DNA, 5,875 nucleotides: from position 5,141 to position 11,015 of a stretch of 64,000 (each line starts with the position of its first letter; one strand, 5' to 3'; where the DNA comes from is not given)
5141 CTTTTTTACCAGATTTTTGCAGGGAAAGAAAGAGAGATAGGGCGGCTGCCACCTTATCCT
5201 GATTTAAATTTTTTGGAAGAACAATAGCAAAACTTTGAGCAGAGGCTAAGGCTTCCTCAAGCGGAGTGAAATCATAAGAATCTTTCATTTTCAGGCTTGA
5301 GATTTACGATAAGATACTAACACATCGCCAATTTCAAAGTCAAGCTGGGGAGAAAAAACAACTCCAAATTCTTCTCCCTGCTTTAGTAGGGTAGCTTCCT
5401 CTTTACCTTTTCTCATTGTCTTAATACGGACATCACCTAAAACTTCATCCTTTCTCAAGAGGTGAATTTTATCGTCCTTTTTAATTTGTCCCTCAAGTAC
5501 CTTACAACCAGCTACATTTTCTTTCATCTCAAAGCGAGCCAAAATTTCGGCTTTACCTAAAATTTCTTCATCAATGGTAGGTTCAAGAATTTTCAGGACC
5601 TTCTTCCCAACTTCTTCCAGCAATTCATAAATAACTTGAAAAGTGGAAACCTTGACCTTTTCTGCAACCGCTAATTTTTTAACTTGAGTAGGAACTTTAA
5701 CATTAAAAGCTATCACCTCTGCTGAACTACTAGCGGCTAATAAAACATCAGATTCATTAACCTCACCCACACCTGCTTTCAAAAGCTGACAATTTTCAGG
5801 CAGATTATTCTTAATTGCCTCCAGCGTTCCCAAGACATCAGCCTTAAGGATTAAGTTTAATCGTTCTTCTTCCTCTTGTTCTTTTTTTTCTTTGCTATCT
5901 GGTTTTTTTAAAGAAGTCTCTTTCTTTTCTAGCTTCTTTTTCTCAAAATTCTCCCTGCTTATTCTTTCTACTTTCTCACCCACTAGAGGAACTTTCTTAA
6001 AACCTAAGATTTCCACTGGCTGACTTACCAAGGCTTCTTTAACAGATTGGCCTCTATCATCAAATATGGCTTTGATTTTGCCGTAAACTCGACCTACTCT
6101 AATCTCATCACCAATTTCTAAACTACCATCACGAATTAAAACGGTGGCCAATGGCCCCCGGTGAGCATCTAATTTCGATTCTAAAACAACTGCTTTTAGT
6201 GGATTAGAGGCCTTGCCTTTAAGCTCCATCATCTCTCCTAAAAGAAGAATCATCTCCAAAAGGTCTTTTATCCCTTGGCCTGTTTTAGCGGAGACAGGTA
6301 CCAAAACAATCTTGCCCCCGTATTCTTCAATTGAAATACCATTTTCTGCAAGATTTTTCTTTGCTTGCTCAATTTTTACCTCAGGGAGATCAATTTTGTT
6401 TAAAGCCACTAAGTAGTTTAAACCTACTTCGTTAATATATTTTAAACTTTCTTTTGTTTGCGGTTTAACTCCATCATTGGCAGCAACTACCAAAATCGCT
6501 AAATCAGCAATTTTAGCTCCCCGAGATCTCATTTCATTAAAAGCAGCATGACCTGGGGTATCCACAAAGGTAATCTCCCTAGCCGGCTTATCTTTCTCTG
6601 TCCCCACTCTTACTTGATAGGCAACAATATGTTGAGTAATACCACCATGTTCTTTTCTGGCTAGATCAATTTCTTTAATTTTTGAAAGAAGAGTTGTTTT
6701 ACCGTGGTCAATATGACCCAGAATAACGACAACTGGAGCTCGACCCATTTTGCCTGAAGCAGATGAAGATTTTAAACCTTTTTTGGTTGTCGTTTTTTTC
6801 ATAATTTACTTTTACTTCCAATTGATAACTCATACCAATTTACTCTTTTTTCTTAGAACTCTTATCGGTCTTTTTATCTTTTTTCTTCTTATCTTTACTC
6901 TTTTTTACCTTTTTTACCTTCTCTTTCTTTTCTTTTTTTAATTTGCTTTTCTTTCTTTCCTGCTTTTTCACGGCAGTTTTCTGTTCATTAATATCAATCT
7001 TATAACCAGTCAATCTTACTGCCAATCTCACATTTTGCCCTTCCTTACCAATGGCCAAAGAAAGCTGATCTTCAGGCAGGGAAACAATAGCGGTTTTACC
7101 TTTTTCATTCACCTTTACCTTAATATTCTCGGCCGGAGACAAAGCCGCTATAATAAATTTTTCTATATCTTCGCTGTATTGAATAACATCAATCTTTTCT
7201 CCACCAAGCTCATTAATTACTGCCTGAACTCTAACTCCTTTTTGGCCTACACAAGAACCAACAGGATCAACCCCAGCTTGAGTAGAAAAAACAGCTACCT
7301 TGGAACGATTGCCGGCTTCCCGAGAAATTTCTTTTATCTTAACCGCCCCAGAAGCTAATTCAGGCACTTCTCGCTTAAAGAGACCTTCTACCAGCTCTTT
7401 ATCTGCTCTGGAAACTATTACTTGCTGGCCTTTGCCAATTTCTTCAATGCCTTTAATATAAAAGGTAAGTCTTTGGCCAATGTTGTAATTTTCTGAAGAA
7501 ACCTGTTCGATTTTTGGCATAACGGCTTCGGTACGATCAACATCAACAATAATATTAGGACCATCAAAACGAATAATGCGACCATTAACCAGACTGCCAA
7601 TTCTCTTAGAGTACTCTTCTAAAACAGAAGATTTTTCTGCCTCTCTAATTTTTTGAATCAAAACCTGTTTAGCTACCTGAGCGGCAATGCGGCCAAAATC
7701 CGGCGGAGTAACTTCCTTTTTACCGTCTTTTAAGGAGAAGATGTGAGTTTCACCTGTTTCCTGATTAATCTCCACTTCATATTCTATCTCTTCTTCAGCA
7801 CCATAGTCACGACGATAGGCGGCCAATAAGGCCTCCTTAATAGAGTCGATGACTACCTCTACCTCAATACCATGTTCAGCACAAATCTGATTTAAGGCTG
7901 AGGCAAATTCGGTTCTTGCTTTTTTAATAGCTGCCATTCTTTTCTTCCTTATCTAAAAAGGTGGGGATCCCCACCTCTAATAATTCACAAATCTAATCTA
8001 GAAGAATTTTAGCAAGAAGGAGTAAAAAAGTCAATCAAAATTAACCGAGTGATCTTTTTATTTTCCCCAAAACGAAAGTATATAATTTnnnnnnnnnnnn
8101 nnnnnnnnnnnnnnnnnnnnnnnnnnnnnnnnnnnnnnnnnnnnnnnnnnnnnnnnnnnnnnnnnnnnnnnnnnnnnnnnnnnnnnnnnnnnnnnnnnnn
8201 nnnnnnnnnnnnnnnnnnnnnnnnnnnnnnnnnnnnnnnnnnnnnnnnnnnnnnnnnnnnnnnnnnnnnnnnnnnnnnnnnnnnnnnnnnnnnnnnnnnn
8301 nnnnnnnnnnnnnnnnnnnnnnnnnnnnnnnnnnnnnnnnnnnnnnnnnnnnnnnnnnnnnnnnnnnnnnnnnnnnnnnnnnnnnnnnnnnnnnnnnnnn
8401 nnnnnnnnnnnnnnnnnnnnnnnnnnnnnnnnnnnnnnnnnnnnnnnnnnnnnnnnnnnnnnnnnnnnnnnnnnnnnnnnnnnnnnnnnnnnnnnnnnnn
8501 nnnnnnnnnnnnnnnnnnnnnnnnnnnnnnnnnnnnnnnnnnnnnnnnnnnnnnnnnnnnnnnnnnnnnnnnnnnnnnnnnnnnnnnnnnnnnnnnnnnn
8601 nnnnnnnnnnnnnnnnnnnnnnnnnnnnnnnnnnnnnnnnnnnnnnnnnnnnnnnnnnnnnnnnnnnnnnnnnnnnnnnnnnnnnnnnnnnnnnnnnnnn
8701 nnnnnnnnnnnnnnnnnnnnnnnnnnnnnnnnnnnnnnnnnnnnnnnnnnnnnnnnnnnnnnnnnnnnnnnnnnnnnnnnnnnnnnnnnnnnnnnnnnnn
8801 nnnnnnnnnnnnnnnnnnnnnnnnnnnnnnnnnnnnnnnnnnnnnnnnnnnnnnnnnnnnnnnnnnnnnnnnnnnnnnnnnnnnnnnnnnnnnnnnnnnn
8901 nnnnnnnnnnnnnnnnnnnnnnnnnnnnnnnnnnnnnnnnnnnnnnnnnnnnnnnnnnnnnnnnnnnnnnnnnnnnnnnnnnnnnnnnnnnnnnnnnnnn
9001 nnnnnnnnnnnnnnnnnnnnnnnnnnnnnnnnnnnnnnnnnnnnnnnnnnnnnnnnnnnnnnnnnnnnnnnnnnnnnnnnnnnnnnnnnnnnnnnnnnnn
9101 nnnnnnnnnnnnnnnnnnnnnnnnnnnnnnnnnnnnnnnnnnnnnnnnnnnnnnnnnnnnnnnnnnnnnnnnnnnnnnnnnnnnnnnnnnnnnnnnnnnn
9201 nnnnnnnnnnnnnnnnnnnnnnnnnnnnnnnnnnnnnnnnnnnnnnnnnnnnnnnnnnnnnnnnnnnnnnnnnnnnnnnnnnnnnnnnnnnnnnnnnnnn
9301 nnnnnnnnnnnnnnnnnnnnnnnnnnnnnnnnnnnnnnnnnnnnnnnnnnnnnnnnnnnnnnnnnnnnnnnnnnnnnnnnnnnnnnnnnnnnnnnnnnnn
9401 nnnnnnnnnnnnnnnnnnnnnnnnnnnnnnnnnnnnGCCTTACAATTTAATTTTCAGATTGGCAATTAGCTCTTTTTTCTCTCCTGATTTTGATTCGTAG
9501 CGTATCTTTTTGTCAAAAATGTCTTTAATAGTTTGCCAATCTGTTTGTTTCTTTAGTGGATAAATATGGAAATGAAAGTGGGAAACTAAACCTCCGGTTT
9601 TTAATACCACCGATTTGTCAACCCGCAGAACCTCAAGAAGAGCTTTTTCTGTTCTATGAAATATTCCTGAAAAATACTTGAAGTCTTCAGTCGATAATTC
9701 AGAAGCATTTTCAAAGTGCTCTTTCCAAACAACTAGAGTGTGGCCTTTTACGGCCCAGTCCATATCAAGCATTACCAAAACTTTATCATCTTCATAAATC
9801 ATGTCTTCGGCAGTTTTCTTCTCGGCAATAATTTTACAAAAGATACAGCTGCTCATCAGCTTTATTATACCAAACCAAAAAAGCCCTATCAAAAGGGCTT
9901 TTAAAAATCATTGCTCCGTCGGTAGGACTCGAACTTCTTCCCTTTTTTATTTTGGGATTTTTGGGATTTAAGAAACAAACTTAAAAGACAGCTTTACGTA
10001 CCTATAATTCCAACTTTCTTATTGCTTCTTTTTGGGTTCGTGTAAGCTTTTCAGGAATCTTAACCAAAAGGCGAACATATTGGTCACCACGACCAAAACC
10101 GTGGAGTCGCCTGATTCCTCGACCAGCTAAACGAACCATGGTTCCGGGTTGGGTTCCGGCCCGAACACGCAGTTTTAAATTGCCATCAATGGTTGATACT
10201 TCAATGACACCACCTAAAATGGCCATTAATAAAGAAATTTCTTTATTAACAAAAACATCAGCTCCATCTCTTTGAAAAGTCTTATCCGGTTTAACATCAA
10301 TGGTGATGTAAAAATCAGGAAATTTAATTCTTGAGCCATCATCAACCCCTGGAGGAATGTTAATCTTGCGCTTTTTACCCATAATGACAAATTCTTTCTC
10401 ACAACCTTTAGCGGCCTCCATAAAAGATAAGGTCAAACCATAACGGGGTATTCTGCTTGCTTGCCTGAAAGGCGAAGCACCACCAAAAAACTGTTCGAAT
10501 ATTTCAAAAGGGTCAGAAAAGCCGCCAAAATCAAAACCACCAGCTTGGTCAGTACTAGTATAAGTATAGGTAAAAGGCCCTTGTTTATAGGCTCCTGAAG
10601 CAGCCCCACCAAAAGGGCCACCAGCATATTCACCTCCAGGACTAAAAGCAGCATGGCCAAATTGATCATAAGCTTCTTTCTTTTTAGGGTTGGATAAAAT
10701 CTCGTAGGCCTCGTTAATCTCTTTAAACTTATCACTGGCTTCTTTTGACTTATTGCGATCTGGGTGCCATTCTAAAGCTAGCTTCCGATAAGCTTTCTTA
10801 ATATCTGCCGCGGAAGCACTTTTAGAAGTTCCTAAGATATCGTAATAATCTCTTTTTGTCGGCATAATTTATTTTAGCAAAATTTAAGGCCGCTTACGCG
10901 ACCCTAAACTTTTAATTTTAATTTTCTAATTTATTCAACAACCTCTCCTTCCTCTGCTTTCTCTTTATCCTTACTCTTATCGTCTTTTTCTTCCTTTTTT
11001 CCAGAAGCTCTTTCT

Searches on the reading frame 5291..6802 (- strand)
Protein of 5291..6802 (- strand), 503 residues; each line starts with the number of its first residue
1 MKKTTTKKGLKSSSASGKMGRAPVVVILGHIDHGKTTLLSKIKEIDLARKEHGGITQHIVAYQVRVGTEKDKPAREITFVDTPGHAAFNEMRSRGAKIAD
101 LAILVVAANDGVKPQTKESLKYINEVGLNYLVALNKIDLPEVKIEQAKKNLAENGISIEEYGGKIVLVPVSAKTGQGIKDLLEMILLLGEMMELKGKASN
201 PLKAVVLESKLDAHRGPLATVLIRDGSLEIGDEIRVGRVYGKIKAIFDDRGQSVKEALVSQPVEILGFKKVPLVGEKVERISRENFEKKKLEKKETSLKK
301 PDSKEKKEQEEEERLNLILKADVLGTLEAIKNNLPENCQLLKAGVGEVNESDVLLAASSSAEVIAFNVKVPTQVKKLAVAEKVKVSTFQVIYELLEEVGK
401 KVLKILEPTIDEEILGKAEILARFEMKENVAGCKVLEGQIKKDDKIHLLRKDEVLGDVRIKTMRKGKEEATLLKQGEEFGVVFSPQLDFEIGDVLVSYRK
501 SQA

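Call 10: search_protein_families(library=pfam, proteins=[window:5291-6802:-], max_evalue=0.001)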
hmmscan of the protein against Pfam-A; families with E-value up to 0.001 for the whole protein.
window:5291-6802:- (503 aa): 8 families
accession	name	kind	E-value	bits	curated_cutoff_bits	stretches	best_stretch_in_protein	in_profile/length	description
PF00009.33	GTP_EFTU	-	1.2e-35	123.2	26.5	1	24-186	5-183/188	Elongation factor Tu GTP binding domain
PF11987.13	IF-2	-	8.1e-27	93.9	27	1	292-398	6-116/117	Translation-initiation factor 2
PF22042.2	EF-G_D2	-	1.4e-25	89.6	27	1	201-278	1-81/84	Elongation factor G domain 2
PF01926.29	MMR_HSR1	-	6.5e-10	39.6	21.9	1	25-136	2-113/113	50S ribosome-binding GTPase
PF03144.31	GTP_EFTU_D2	-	8.6e-07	29.7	30.3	1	430-484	3-59/73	Elongation factor Tu domain 2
PF08477.19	Roc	-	0.0001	22.9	27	1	25-127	2-106/119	Ras of Complex, Roc, domain of DAPkinase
PF00071.28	Ras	-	0.00083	19.4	21.6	0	25-185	2-156/162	Ras family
PF00025.27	Arf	-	0.00086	19.3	22.3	0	24-185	16-170/174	ADP-ribosylation factor family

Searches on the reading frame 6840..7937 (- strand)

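Call 10: search_protein_families(library=pfam, proteins=[window:6840-7937:-], max_evalue=0.001)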
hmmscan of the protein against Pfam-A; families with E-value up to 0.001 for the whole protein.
window:6840-7937:- (365 aa): 3 families
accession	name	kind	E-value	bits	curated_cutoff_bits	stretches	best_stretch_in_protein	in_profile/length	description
PF13184.12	KH_5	-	3.7e-27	94.7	27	1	208-276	1-69/69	NusA-like KH domain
PF08529.16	NusA_N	-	1.6e-19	70.7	23.8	2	10-70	1-59/119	NusA N-terminal domain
PF23095.1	KH_NusA_C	-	1e-09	38.7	34.2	1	283-319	1-37/59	Transcription termination/antitermination protein NusA, KH domain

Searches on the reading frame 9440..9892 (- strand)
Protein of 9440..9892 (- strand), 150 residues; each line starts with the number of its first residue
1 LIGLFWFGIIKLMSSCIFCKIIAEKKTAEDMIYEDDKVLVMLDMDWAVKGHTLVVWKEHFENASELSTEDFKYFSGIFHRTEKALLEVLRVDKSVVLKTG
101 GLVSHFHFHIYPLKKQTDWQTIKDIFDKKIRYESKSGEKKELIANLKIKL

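Call 10: search_protein_families(library=pfam, proteins=[window:9440-9892:-], max_evalue=0.001)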
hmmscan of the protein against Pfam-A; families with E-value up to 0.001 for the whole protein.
window:9440-9892:- (150 aa): 2 families
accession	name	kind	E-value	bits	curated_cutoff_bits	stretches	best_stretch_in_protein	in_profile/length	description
PF01230.28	HIT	-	1.8e-14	54.6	21.5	1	27-115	4-97/98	HIT domain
PF11969.13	DcpS_C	-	2.9e-13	50.7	24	1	15-121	1-110/114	Scavenger mRNA decapping enzyme C-term binding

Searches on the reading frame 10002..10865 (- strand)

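Call 10: search_protein_families(library=pfam, proteins=[window:10002-10865:-], max_evalue=0.001)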
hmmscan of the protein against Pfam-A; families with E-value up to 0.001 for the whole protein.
window:10002-10865:- (287 aa): 2 families
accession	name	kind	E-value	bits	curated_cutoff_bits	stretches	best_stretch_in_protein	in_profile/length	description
PF01556.23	DnaJ_C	-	8.3e-33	114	26.6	1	142-271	3-152/152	DnaJ C terminal domain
PF00226.36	DnaJ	-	2.6e-27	95.1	27.8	1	6-67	1-63/63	DnaJ domain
